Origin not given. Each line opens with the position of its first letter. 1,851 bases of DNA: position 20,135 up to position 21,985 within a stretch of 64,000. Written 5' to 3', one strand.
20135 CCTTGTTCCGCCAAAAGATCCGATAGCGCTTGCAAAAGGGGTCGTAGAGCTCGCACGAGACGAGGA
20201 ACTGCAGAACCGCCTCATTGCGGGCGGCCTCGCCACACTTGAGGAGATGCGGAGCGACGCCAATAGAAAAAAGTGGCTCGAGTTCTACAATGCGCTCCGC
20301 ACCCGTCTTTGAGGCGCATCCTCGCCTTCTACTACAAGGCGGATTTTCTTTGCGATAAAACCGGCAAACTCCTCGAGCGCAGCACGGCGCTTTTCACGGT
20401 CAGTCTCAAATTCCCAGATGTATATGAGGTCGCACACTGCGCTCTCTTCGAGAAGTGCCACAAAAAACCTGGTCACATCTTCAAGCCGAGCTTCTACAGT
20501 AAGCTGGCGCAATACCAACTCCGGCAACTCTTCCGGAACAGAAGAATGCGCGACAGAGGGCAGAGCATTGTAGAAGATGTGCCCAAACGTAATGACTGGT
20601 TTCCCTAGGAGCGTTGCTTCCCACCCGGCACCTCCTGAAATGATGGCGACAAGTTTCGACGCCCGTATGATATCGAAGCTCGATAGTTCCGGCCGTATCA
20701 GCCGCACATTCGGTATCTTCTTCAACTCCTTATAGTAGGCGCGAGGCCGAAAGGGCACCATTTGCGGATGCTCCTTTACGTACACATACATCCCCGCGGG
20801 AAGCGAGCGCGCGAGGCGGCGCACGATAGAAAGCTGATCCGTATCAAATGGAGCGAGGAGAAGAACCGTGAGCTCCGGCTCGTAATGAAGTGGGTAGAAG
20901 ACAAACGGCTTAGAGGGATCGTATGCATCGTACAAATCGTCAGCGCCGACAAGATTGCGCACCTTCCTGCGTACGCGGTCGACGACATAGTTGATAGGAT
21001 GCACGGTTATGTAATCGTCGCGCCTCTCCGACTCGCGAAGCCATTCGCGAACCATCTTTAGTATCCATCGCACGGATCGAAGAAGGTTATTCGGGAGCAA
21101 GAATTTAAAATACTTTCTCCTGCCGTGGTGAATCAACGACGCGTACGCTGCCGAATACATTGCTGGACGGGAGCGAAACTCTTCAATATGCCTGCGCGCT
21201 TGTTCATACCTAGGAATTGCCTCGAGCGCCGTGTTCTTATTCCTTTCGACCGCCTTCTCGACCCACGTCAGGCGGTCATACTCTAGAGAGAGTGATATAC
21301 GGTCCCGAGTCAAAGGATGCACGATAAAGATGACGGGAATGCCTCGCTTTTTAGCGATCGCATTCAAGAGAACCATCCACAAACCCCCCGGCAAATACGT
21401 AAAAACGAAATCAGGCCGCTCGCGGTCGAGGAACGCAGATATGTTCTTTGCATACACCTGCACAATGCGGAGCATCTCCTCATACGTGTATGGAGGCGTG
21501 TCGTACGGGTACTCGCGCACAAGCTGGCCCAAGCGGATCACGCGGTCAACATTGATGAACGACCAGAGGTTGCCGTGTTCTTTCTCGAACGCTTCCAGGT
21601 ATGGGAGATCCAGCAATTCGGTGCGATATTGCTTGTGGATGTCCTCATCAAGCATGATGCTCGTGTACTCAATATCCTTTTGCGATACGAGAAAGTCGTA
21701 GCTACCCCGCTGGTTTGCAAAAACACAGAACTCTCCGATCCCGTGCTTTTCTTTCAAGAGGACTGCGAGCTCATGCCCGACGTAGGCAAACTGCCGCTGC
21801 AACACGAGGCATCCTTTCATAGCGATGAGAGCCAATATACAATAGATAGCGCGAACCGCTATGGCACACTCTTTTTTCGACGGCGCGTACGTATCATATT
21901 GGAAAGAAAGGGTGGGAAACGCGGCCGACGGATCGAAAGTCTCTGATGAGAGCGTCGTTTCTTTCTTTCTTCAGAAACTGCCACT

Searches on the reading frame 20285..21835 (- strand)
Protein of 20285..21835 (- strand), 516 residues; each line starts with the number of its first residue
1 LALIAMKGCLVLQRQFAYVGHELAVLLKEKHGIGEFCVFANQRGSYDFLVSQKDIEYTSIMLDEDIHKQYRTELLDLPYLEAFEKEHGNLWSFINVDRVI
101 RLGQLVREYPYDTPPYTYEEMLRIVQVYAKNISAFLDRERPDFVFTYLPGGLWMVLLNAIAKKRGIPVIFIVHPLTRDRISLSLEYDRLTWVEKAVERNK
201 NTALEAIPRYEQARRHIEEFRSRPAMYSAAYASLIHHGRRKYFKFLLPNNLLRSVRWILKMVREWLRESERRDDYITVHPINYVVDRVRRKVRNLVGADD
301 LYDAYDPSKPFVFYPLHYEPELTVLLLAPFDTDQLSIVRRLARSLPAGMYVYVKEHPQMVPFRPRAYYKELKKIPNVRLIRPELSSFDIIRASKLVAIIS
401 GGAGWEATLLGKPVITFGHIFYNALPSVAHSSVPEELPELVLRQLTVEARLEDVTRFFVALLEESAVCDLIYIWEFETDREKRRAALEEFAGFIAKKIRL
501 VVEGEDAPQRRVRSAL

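Call 3: search_protein_families(library=pfam, proteins=[window:20285-21835:-], max_evalue=0.01)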
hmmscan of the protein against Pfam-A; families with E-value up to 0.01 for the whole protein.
window:20285-21835:- (516 aa): 4 families
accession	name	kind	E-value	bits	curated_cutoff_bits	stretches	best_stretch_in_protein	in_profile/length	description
PF05159.20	Capsule_synth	-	2.6e-08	34.1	20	1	290-423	126-267/310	Capsule polysaccharide biosynthesis protein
PF13439.12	Glyco_transf_4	-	5.6e-07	30.2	28.5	1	116-191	48-125/170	Glycosyltransferase Family 4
PF13579.12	Glyco_trans_4_4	-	0.00017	22.4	29.7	1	129-193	60-121/158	Glycosyl transferase 4-like domain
PF02350.25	Epimerase_2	-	0.0031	16.9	30.6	0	365-417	230-284/347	UDP-N-acetylglucosamine 2-epimerase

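Call 4: search_protein_families(library=ncbifam, proteins=[window:20285-21835:-], max_evalue=0.01)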
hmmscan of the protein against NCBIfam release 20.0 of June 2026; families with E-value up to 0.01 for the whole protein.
window:20285-21835:- (516 aa): 2 families
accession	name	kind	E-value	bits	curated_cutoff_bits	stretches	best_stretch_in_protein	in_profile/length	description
NF046086.1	BFO_1060_trans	domain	1.7e-06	27.4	200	1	336-417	209-289/365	BFO_1060 family glycosyltransferase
TIGR04396.2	surf_polysacc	subfamily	2.4e-05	23.7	125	1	366-425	238-296/427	surface carbohydrate biosynthesis protein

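Call 16: search_solved_structures(query=window:20285-21835:-, max_evalue=10, show_alignments=3)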
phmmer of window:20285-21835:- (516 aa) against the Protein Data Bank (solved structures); distinct sequences matched with E-value up to 10: 6.
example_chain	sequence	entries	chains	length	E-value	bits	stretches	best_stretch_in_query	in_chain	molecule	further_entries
6mgb_A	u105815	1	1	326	5.4e-08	35.2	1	346-423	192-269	Capsular polysaccharide export system protein KpsC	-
6mgd_A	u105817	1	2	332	9e-08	34.5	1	274-425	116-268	Capsular polysaccharide export system protein KpsC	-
8fuw_A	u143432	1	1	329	1e-06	31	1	350-423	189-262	Capsule polysaccharide export protein KpsC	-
8fux_A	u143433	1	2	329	1e-06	31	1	350-423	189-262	Capsule polysaccharide export protein KpsC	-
6mgc_A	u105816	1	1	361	1.2e-06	30.7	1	350-423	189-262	Capsule polysaccharide export protein KpsC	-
1v4v_A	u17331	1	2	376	0.28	13.1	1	329-420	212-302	UDP-N-Acetylglucosamine 2-Epimerase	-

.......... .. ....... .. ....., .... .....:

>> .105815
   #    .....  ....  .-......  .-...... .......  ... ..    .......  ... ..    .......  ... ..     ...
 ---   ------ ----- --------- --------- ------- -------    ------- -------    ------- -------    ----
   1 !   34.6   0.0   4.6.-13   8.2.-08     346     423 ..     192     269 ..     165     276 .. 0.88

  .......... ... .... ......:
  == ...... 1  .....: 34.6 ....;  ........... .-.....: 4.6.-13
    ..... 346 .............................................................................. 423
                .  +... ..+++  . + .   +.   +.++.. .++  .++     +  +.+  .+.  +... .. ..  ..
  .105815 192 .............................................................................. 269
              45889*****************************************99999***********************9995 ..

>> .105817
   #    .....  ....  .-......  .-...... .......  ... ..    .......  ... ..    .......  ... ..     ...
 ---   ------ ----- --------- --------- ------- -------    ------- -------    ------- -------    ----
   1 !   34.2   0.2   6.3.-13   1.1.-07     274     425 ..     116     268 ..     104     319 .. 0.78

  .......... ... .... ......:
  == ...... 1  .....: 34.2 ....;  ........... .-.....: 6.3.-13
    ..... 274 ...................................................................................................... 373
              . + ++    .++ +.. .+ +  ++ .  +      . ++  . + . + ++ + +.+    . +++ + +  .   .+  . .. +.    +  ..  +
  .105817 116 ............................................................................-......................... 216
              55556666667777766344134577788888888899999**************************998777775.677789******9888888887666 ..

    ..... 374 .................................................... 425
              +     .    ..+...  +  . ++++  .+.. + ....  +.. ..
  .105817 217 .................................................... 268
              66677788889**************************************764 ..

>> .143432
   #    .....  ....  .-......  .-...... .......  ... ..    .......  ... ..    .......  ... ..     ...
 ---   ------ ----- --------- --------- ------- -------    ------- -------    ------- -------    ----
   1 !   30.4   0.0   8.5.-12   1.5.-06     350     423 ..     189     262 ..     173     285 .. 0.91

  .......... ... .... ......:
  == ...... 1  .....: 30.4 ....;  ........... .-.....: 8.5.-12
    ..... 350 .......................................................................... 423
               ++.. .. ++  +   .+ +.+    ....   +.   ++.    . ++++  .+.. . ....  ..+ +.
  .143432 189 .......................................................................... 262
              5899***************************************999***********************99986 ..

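Call 17: find_homologous_proteins(query=window:20285-21835:-)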
Query window:20285-21835:- (516 aa): 363 proteins with E <= 0.001 among 8000 candidates; the best 120 are listed.
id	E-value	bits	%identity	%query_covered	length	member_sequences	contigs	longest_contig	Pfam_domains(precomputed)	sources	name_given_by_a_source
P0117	0.0e+0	1154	100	99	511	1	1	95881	PF05159.21,PF13439.13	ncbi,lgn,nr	ncbi:hypothetical protein HY969_01525 [Candidatus Kaiserbacteria bacterium]|nr:hypothetical protein 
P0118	1.2e-209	715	61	98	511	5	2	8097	PF05159.21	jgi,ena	-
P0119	5.3e-209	713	63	96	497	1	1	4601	PF05159.21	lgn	-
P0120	6.0e-209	713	63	96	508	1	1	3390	PF05159.21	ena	-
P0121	2.8e-206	704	63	96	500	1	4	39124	PF05159.21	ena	-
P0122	3.2e-206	704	61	97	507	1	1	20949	PF05159.21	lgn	-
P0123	6.5e-205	700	60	96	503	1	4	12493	PF05159.21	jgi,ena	-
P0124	3.9e-204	697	61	97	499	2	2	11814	PF05159.21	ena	-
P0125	4.6e-203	694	60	97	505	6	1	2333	PF05159.21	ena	-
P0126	1.1e-202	692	62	96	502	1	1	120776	PF05159.21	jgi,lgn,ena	-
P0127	3.4e-202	691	60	96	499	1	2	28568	PF05159.21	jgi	jgi:hypothetical protein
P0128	1.8e-198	679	59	96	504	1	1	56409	PF05159.21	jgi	-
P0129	9.8e-198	676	59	99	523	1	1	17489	PF05159.21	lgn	-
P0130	1.1e-196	673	58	97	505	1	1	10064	PF05159.21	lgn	-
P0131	5.4e-195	667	58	97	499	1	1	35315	PF05159.21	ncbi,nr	ncbi:hypothetical protein HY417_01010 [Candidatus Kaiserbacteria bacterium]|nr:hypothetical protein 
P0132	5.6e-193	660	65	84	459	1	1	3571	PF05159.21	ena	-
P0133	1.1e-191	656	58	97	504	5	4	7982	PF05159.21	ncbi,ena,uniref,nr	ncbi:MAG: hypothetical protein UY98_C0020G0007 [Candidatus Kaiserbacteria bacterium GW2011_GWA2_58_9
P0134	1.3e-188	646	58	97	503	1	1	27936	PF05159.21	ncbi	-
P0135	2.1e-188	645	59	93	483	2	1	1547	PF05159.21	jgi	jgi:hypothetical protein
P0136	4.7e-188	644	58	96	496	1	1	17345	PF05159.21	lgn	-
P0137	4.8e-188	644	57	97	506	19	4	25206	PF05159.21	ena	-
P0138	9.5e-187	640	55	96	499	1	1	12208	PF05159.21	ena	-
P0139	2.7e-185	635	58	96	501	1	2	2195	PF05159.21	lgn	-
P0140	6.0e-184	631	56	96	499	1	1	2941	PF05159.21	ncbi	-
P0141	7.4e-179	614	56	96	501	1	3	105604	PF05159.21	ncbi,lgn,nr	ncbi:hypothetical protein HYW59_01930 [Candidatus Kaiserbacteria bacterium]|nr:hypothetical protein 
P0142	1.8e-175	603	54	96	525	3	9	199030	PF05159.21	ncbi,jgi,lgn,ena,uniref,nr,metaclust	ncbi:hypothetical protein A2851_02370 [Candidatus Kaiserbacteria bacterium RIFCSPHIGHO2_01_FULL_53_2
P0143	2.7e-174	599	56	96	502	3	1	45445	PF05159.21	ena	-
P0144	2.8e-174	599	54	95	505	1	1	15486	PF05159.21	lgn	-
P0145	1.8e-172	593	55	96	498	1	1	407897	PF05159.21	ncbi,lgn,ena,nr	ncbi:MAG: hypothetical protein G01um10148_314 [Parcubacteria group bacterium Gr01-1014_8]|nr:MAG: hy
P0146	2.7e-170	586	54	96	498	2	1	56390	PF05159.21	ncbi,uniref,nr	ncbi:hypothetical protein A3A40_02675 [Candidatus Kaiserbacteria bacterium RIFCSPLOWO2_01_FULL_54_20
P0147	3.1e-170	585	55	96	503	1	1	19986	PF05159.21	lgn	-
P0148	1.4e-169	583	54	96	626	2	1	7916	PF05159.21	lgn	-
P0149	1.5e-169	583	54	96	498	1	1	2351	PF05159.21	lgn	-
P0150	1.7e-169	583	54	96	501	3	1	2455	PF05159.21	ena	-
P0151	1.5e-168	580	55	96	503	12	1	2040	PF05159.21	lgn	-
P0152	2.6e-168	579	53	94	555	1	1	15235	PF05159.21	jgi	jgi:hypothetical protein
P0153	3.6e-167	575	55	96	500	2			PF05159.21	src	-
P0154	1.6e-166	573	54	96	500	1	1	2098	PF05159.21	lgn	-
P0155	4.2e-166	572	54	94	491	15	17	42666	PF05159.21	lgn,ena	-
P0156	8.1e-166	571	52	96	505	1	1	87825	PF05159.21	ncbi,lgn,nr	ncbi:MAG: hypothetical protein Q7S01_05865 [bacterium]|nr:hypothetical protein [bacterium]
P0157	2.9e-165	569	53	96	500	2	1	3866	PF05159.21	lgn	-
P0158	1.3e-164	567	54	95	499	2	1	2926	PF05159.21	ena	-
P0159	2.1e-163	563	53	96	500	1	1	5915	PF05159.21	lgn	-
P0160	1.0e-162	561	51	96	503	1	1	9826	PF05159.21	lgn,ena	-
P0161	1.7e-162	560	52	96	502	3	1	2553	PF05159.21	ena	-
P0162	2.1e-160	553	51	96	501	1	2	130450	PF05159.21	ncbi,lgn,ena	-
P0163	6.3e-158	545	51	98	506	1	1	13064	PF05159.21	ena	-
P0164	2.7e-157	543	51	96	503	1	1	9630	PF05159.21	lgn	-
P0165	6.5e-151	522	49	97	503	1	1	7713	PF05159.21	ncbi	-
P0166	9.6e-151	521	48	96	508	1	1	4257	PF05159.21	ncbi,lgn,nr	ncbi:MAG TPA: hypothetical protein VFQ60_02915 [Patescibacteria group bacterium]|nr:hypothetical pro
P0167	6.1e-150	518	46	96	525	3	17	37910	PF05159.21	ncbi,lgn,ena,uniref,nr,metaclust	ncbi:MAG: hypothetical protein UY70_C0006G0025 [Candidatus Kaiserbacteria bacterium GW2011_GWB1_52_6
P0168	6.1e-149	515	50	96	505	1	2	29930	PF05159.21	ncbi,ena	-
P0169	4.3e-148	512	49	96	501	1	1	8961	PF05159.21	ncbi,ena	-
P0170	2.4e-147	510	50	94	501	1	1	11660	PF05159.21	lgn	-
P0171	1.2e-146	507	47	96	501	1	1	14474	PF05159.21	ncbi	-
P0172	3.5e-146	506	47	96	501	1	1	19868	PF05159.21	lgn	-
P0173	6.0e-146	505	49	98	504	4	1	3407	PF05159.21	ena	-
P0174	8.2e-146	505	48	96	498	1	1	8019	PF05159.21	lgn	-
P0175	6.3e-145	502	47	96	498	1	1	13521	PF05159.21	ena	-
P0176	1.5e-144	501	50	93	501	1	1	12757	PF05159.21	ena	-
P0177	3.0e-143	496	47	96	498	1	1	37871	PF05159.21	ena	-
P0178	3.2e-143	496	46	96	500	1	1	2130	PF05159.21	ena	-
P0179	4.1e-143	496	48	97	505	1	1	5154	PF05159.21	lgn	-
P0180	5.1e-143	496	48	96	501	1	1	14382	PF05159.21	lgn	-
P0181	1.9e-142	494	47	96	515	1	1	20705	PF05159.21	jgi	jgi:hypothetical protein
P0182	2.0e-142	494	48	96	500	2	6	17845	PF05159.21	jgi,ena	-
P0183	3.0e-142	493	50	96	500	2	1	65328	PF05159.21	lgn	-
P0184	3.5e-142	493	49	96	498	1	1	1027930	PF05159.21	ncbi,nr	ncbi:MAG: hypothetical protein Q7S66_03305 [bacterium]|nr:hypothetical protein [bacterium]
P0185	5.5e-142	492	47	96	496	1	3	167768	PF05159.21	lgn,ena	-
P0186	8.7e-142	491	49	96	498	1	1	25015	PF05159.21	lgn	-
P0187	9.8e-142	491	49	96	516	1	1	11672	PF05159.21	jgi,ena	-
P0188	1.1e-141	491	47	98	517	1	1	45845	PF05159.21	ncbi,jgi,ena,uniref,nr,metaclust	ncbi:MAG: hypothetical protein UX10_C0006G0019 [Candidatus Magasanikbacteria bacterium GW2011_GWA2_4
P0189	2.6e-141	490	48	96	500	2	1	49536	PF05159.21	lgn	-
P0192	6.1e-141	489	48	96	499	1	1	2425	PF05159.21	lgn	-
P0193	7.4e-141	488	48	96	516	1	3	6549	PF05159.21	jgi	jgi:hypothetical protein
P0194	1.3e-140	488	50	96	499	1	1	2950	PF05159.21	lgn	-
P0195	1.5e-140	487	44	96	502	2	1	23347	PF05159.21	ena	-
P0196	1.5e-140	487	47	96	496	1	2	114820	PF05159.21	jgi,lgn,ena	-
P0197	1.7e-140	487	47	96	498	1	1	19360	PF05159.21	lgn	-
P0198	2.2e-140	487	44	96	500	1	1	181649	PF05159.21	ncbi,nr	ncbi:MAG: hypothetical protein NUV47_04090 [Patescibacteria group bacterium]|nr:hypothetical protein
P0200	5.7e-140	486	49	96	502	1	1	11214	PF05159.21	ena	-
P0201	6.7e-140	485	44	96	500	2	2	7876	PF05159.21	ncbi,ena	ncbi:MAG: hypothetical protein AAB866_01700 [Patescibacteria group bacterium]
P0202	7.0e-140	485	46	95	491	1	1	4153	PF05159.21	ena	-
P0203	2.1e-139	484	48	95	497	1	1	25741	PF05159.21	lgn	-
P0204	2.8e-139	483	48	96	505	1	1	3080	PF05159.21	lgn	-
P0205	3.1e-139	483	49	96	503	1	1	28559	PF05159.21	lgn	-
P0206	3.9e-139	483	48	96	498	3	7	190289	PF05159.21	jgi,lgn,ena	-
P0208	1.3e-138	481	45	96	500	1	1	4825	PF05159.21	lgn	-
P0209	2.1e-138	480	47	96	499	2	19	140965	PF05159.21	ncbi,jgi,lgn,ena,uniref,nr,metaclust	ncbi:MAG: hypothetical protein A2821_03140 [Candidatus Magasanikbacteria bacterium RIFCSPHIGHO2_01_F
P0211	2.2e-138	480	45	96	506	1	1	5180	PF05159.21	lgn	-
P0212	2.2e-138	480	47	98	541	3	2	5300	PF05159.21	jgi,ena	-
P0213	4.1e-138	479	45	96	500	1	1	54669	PF05159.21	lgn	-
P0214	4.2e-138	479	47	96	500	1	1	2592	PF05159.21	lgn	-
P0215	8.4e-138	478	46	92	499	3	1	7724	PF05159.21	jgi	-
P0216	8.9e-138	478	46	97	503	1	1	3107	PF05159.21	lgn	-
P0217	2.1e-137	477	48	96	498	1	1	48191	PF05159.21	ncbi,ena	-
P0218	4.0e-137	476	46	96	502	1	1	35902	PF05159.21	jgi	jgi:hypothetical protein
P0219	5.2e-137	476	46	96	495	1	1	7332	PF05159.21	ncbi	-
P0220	6.6e-137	475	45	96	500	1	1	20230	PF05159.21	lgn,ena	-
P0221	1.3e-136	474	44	96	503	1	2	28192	PF05159.21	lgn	-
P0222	1.3e-136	474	46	97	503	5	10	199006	PF05159.21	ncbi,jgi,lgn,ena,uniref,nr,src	ncbi:hypothetical protein A2661_00450 [Candidatus Giovannonibacteria bacterium RIFCSPHIGHO2_01_FULL_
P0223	2.1e-136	474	45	96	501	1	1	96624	PF05159.21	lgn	-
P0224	3.1e-136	473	46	96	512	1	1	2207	PF05159.21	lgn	-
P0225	3.1e-136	473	45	96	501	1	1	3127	PF05159.21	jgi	jgi:hypothetical protein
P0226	3.2e-136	473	45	97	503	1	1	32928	PF05159.21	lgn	-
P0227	3.6e-136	473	47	96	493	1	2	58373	PF05159.21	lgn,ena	-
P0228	4.1e-136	473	45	96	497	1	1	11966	PF05159.21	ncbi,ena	-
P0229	9.9e-136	472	46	96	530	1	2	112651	PF05159.21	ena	-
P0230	1.4e-135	471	46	96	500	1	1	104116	PF05159.21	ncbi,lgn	-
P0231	1.8e-135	471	46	96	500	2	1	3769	PF05159.21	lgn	-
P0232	2.1e-135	470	45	96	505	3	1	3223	PF05159.21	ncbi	-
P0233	2.6e-135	470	46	96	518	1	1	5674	PF05159.21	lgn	-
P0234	3.5e-135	470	47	96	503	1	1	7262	PF05159.21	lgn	-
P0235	4.8e-135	469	47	96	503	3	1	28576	PF05159.21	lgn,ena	-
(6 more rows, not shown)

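Call 37: predict_structure(alignment_id=A2)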
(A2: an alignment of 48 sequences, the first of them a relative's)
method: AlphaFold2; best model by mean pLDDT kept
length: 511 residues; sequences in the alignment: 48
mean_pLDDT: 91.4   pTM: 0.90
mean pLDDT of the five models: 91.4, 91.4, 90.5, 90.1, 89.6
residues with pLDDT >= 90: 385; 70-90: 104; 50-70: 14; < 50: 8
segments of 3 or more residues with pLDDT < 50: 505-511
pLDDT, mean of each block of 10 residues (from residue 1): 93 96 97 95 95 96 97 98 93 84 63 96 98 98 91 96 95 95 95 95 96 95 83 76 88 91 90 86 78 91 98 79 89 97 97 85 95 95 97 95 97 95 95 97 95 97 93 94 98 91 48 34
secondary structure, 60 per line:
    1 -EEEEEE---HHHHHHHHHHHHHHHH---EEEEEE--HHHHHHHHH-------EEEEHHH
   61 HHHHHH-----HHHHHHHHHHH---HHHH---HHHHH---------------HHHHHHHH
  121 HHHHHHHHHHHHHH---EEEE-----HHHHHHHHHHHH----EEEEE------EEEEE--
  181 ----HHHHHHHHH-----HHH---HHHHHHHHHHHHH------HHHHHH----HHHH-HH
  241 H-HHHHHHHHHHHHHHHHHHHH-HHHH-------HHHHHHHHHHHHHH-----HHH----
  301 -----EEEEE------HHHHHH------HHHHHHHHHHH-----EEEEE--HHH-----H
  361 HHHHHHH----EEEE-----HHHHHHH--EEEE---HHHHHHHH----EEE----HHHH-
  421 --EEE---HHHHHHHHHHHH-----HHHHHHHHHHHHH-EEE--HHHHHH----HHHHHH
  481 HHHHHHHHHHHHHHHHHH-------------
elements in order: E2-7 H11-26 E30-35 H38-46 E54-57 H58-66 H72-82 H86-89 H93-97 H113-134 E138-141 H147-158 E163-167 E174-178 H185-193 H205-217 H224-229 H234-237 H243-262 H264-267 H275-288 E306-310 H317-322 H329-339 E345-349 H360-367 E372-375 H381-387 E390-393 H397-404 E409-411 H416-419 E423-425 H429-440 H446-458 E460-462 H465-470 H475-498

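Call 41: fold_search(model_id=the predicted structure, library=pdb)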
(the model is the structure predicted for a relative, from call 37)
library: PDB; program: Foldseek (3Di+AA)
matches with E <= 10: 1540; with E <= 0.001: 178
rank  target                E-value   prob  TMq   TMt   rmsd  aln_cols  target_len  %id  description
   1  8syd_B                9.2e-10  1.00  0.26  0.32  18.2       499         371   11  X-ray crystal structure of UDP-2,3-diacetamido-2,3-dideoxy-glucuronic acid-2-epimerase from Thermus thermophilus strai (released 2023-09-13)
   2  3dzc_A                1.2e-09  1.00  0.22  0.28  18.8       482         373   12  2.35 Angstrom resolution structure of WecB (VC0917), a UDP-N-acetylglucosamine 2-epimerase from Vibrio cholerae. (released 2008-08-12)
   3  8sxy_A                1.9e-09  1.00  0.26  0.32  18.4       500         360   10  X-ray crystal structure of UDP- 2,3-diacetamido-2,3-dideoxy-glucuronic acid-2-epimerase from Thermus thermophilus stra (released 2023-09-13)
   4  8syb_B                2.1e-09  1.00  0.26  0.34  18.5       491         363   12  X-ray crystal structure of UDP-2,3-diacetamido-2,3-dideoxy-glucuronic acid-2-epimerase from Thermus thermophilus strai (released 2023-09-13)
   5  1f6d_A                2.6e-09  1.00  0.23  0.29  18.3       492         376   15  THE STRUCTURE OF UDP-N-ACETYLGLUCOSAMINE 2-EPIMERASE FROM E. COLI. (released 2000-12-13)
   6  1f6d_D                2.6e-09  1.00  0.24  0.30  18.5       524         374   16  THE STRUCTURE OF UDP-N-ACETYLGLUCOSAMINE 2-EPIMERASE FROM E. COLI. (released 2000-12-13)
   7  6vlc_D                3.4e-09  1.00  0.21  0.27  18.5       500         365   13  Crystal structure of UDP-GlcNAc 2-epimerase from Neisseria meningitidis bound to UDP-GlcNAc (released 2020-11-11)
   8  8sye_A                4.9e-09  1.00  0.24  0.32  18.5       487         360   11  X-ray crystal structure of UDP-2,3-diacetamido-2,3-dideoxy-glucuronic acid-2-epimerase from Thermus thermophilus strai (released 2023-09-13)
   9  1f6d_C                6.0e-09  1.00  0.26  0.32  18.2       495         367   14  THE STRUCTURE OF UDP-N-ACETYLGLUCOSAMINE 2-EPIMERASE FROM E. COLI. (released 2000-12-13)
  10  5xvs_B                6.4e-09  1.00  0.24  0.31  17.0       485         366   11  Crystal structure of UDP-GlcNAc 2-epimerase NeuC complexed with UDP (released 2018-04-11)
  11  8sxw_B                6.4e-09  1.00  0.24  0.32  19.4       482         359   12  X-ray crystal structure of UDP- 2,3-diacetamido-2,3-dideoxy-glucuronic acid-2-epimerase from Thermus thermophilus stra (released 2023-09-13)
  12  6vlb_B                6.4e-09  1.00  0.23  0.28  18.8       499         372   13  Crystal structure of ligand-free UDP-GlcNAc 2-epimerase from Neisseria meningitidis (released 2020-11-11)
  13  8sxw_D                8.7e-09  1.00  0.24  0.32  17.2       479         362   12  X-ray crystal structure of UDP- 2,3-diacetamido-2,3-dideoxy-glucuronic acid-2-epimerase from Thermus thermophilus stra (released 2023-09-13)
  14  5dld                  1.2e-08  1.00  0.27  0.33  17.1       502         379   13  Crystal Structure of a UDP-N-acetylglucosamine 2-epimerase from Burkholderia vietnamiensis complexed with UDP-GlcNAc and (released 2015-09-30)
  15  6vlb_A                1.5e-08  1.00  0.21  0.27  19.1       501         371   14  Crystal structure of ligand-free UDP-GlcNAc 2-epimerase from Neisseria meningitidis (released 2020-11-11)
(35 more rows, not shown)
